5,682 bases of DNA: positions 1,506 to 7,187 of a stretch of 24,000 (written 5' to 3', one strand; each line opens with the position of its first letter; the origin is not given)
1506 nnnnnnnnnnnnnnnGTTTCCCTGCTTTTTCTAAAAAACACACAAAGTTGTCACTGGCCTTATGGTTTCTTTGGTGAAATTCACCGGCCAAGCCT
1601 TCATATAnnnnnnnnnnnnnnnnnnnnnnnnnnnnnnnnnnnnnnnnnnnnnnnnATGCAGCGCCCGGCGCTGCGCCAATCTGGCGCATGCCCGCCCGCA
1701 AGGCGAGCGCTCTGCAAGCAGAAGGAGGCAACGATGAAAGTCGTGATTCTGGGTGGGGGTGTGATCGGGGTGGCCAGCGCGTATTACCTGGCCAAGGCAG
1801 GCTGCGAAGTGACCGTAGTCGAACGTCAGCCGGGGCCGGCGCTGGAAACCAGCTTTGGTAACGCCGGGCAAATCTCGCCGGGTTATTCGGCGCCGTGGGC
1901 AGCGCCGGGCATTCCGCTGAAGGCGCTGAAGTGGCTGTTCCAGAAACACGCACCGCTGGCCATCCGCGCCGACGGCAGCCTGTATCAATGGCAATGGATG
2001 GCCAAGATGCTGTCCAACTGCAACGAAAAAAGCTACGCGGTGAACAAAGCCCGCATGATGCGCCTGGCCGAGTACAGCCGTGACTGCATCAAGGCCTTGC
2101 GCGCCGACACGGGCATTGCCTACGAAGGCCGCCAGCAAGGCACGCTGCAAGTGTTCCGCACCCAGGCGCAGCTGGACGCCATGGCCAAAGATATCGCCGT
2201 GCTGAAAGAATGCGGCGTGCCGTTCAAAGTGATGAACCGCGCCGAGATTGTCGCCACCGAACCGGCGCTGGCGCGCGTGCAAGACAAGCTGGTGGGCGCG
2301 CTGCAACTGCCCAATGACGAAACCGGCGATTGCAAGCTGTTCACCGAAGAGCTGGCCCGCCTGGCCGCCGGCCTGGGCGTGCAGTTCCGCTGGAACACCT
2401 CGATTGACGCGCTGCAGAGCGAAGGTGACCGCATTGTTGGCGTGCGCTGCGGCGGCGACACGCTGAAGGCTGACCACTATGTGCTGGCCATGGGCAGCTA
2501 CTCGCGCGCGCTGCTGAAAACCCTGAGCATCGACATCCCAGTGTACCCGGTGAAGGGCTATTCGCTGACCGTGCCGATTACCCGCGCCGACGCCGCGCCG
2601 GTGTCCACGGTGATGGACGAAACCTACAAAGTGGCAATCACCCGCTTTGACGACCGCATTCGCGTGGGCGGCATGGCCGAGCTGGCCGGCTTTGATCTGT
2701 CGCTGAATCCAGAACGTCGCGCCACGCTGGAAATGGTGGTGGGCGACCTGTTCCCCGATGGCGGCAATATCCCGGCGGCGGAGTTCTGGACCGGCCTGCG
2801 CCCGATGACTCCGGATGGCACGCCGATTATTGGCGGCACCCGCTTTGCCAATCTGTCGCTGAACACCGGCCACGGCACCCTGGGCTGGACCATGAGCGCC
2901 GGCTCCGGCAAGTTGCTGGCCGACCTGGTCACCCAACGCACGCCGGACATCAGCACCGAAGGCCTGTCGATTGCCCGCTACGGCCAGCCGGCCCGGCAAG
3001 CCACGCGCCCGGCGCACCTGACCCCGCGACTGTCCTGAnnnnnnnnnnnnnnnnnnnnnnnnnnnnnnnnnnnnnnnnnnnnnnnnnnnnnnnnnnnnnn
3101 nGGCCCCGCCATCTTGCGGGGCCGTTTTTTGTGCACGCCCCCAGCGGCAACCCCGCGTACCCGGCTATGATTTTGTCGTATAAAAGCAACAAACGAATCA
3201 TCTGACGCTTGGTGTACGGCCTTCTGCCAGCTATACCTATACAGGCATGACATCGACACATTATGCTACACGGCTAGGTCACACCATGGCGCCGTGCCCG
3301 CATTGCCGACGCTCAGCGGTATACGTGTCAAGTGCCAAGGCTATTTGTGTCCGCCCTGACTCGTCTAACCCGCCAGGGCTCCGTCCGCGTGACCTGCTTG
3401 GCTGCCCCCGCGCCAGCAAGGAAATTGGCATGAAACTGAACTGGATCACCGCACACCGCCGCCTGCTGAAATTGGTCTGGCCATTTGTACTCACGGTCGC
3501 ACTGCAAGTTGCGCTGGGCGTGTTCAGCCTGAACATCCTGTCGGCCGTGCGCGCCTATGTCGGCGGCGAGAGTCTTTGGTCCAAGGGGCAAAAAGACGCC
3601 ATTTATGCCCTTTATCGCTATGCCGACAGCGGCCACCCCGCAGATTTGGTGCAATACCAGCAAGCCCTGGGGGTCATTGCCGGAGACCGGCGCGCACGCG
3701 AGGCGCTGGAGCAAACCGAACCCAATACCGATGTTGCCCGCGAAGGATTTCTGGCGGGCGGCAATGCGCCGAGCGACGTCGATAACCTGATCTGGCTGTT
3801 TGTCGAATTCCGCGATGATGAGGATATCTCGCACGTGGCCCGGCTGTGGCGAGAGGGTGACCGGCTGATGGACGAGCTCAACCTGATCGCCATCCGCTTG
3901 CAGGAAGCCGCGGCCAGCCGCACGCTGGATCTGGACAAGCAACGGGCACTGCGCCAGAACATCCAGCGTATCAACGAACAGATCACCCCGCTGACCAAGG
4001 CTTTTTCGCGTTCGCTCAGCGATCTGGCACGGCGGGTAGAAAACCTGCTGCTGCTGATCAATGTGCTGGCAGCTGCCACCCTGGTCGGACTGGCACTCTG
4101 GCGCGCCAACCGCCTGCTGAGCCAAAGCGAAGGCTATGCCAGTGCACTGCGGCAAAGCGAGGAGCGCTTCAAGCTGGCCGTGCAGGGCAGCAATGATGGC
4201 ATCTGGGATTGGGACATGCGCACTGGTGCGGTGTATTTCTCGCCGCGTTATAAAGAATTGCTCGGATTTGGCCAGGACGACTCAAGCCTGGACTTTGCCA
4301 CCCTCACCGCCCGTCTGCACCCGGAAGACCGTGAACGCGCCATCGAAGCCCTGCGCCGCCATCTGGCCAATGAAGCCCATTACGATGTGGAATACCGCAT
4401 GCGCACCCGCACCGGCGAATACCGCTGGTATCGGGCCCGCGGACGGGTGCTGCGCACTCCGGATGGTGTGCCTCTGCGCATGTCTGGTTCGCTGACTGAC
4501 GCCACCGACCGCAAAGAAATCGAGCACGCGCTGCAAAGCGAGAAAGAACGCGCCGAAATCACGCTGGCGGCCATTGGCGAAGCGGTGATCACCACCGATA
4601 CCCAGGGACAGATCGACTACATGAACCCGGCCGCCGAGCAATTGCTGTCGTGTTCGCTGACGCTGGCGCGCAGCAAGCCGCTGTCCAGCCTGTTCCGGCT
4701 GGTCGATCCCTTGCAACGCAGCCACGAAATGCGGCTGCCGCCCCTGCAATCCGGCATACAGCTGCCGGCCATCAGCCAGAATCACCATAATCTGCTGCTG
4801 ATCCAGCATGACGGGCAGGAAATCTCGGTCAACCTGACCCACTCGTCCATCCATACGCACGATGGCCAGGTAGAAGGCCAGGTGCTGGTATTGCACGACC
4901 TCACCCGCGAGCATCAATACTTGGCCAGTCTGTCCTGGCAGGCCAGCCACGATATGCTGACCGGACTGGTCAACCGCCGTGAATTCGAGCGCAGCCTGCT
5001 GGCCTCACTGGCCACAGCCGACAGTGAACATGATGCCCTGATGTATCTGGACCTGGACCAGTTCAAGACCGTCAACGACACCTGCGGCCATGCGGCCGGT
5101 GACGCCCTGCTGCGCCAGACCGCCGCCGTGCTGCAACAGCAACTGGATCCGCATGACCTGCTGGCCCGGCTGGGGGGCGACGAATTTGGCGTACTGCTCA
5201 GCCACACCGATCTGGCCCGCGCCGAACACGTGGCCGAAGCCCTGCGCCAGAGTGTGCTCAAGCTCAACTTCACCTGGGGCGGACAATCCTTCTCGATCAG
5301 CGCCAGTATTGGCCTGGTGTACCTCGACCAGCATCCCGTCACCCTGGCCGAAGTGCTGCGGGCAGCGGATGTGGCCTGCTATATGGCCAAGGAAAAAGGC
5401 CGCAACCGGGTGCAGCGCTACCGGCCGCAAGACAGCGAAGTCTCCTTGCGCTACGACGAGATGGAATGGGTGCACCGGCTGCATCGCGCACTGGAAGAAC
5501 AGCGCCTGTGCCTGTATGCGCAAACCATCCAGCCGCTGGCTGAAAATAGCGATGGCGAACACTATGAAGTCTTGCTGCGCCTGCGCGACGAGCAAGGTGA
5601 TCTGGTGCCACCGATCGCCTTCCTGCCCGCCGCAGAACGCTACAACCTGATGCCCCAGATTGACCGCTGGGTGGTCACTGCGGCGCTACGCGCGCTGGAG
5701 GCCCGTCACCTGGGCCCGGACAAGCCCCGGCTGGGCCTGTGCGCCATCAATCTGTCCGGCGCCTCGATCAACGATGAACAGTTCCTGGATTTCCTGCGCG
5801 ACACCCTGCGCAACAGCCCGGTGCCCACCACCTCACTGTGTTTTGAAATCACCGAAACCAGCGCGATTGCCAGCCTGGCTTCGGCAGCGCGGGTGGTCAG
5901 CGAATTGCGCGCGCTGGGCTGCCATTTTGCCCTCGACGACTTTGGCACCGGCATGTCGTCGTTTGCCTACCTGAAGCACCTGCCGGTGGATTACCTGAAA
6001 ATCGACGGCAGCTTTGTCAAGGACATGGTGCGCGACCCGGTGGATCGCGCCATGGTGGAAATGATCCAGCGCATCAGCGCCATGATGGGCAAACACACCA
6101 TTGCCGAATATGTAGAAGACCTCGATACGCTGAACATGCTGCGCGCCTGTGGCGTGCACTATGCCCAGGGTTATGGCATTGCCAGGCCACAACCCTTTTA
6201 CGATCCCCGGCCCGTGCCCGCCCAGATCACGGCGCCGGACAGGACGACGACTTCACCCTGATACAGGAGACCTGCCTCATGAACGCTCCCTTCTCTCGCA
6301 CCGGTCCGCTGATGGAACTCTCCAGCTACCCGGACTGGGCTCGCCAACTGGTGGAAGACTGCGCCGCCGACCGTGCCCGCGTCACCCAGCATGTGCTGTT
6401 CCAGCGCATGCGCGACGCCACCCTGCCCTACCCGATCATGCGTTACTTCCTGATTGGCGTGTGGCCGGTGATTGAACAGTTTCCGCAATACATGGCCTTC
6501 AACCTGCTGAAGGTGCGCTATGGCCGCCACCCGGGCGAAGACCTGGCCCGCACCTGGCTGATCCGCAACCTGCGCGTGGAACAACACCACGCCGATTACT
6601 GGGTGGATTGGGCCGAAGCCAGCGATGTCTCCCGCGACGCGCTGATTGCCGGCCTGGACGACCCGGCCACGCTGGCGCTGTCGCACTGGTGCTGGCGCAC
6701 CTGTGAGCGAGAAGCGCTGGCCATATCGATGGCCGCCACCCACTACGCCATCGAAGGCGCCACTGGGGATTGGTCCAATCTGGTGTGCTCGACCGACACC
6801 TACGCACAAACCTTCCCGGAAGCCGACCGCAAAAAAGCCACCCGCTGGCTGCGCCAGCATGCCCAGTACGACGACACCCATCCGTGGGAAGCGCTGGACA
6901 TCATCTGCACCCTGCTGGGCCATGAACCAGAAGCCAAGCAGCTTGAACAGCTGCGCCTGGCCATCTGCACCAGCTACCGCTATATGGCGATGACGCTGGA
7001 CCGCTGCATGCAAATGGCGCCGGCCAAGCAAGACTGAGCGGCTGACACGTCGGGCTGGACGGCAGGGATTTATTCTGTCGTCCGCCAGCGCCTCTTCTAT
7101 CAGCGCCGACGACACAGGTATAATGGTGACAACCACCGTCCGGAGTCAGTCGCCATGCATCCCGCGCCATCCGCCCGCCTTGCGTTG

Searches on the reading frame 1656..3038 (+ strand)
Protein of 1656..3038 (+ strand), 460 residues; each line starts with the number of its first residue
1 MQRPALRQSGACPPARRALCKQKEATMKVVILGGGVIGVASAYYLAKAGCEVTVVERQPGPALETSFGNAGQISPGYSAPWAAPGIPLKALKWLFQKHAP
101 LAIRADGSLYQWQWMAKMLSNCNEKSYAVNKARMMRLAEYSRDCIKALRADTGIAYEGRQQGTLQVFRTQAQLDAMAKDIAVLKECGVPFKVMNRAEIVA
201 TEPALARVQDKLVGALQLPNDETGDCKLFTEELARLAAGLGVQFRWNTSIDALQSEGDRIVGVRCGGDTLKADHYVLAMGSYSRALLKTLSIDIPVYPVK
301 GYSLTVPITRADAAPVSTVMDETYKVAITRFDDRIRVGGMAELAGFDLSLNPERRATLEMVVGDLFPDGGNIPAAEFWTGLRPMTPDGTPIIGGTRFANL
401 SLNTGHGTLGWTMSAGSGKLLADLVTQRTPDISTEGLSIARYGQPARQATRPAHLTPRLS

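Call 68: search_protein_families(library=pfam, proteins=[window:1656-3038:+], max_evalue=0.001)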
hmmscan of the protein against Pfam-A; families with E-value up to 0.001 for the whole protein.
window:1656-3038:+ (460 aa): 11 families
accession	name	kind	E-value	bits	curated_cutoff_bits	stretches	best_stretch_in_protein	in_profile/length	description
PF01266.30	DAO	-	4.3e-84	283.5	27.9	1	28-424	1-353/353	FAD dependent oxidoreductase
PF07992.20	Pyr_redox_2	-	6.4e-12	45.9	26.1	1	21-62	137-178/291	Pyridine nucleotide-disulphide oxidoreductase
PF00070.33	Pyr_redox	-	9e-11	42.6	22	1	28-61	1-34/82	Pyridine nucleotide-disulphide oxidoreductase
PF13450.12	NAD_binding_8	-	1.5e-06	28.8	21.9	1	31-69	1-39/68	NAD(P)-binding Rossmann-like domain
PF03486.20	HI0933_like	-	1.7e-06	28.1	50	0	28-59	2-33/244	HI0933-like protein Rossmann domain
PF01593.30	Amino_oxidase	-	1.8e-05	24.7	19.8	0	234-287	208-261/443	Flavin containing amine oxidoreductase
PF01494.25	FAD_binding_3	-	0.00013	21.8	22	1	27-60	2-35/349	FAD binding domain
PF02558.23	ApbA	-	0.0002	21.4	22.2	0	29-59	1-31/150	Ketopantoate reductase PanE/ApbA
PF00890.30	FAD_binding_2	-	0.00021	21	20.4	0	29-288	2-210/414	FAD binding domain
PF04820.20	Trp_halogenase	-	0.00022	20.7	21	0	28-58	1-35/458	Tryptophan halogenase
PF13738.12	Pyr_redox_3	-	0.0009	19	30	0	30-58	1-30/305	Pyridine nucleotide-disulphide oxidoreductase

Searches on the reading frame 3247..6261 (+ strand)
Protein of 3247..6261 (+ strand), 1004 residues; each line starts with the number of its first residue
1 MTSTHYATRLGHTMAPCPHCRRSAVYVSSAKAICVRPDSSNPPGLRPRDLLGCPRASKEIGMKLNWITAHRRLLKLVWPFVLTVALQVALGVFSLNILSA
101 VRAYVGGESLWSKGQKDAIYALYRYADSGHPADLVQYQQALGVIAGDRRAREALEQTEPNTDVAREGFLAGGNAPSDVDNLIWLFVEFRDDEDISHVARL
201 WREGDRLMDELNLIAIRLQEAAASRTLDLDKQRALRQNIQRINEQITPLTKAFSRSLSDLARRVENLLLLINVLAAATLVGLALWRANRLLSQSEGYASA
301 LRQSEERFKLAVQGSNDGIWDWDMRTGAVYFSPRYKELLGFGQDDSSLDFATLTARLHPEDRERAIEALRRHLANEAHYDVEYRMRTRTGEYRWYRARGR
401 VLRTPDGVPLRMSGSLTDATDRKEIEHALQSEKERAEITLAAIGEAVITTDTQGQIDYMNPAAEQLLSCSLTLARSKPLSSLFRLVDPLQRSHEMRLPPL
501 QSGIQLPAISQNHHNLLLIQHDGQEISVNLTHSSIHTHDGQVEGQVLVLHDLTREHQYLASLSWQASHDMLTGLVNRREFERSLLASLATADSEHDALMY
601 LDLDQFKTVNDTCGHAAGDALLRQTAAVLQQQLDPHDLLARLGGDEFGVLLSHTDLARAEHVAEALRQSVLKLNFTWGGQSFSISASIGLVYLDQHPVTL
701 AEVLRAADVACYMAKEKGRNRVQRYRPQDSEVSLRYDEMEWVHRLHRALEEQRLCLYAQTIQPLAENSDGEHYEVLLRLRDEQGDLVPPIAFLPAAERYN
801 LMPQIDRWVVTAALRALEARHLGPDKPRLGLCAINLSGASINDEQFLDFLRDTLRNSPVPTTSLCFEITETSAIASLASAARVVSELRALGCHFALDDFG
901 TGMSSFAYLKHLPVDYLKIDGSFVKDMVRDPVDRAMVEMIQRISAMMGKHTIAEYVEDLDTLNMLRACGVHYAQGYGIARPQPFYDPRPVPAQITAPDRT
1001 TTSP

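Call 68: search_protein_families(library=pfam, proteins=[window:3247-6261:+], max_evalue=0.001)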
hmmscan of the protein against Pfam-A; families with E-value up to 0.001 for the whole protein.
window:3247-6261:+ (1004 aa): 7 families
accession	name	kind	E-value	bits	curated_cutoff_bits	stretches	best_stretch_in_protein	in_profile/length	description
PF00563.25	EAL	-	2e-65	220.9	31.3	1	744-981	3-236/236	EAL domain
PF00990.26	GGDEF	-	2.2e-41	141.8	23.8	1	566-721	1-161/161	Diguanylate cyclase, GGDEF domain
PF08447.18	PAS_3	-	8.1e-23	81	25.6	1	329-414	2-87/89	PAS fold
PF08448.16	PAS_4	-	4e-13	50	23.1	2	442-556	3-109/110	PAS fold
PF00989.32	PAS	-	8.4e-13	48.8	22.6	1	306-411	1-105/113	PAS fold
PF13426.13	PAS_9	-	2.4e-10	41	27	1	445-553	2-102/103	PAS domain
PF13188.13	PAS_8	-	3.8e-08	33.4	21.8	0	442-491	9-55/65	PAS domain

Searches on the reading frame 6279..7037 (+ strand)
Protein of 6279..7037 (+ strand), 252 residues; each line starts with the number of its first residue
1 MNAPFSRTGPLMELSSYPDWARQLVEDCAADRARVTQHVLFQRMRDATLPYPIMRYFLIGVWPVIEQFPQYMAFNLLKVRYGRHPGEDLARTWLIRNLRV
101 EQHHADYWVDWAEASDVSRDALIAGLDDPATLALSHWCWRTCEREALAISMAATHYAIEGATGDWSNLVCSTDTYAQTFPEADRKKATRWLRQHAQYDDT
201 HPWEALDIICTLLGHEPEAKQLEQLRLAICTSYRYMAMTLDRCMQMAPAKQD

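Call 68: search_protein_families(library=pfam, proteins=[window:6279-7037:+], max_evalue=0.001)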
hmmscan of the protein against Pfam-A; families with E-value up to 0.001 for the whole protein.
window:6279-7037:+ (252 aa): 1 family
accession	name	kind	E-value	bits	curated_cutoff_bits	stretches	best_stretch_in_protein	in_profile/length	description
PF14518.11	Haem_oxygenas_2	-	1.9e-07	31.5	28.9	1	55-221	1-163/177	Iron-containing redox enzyme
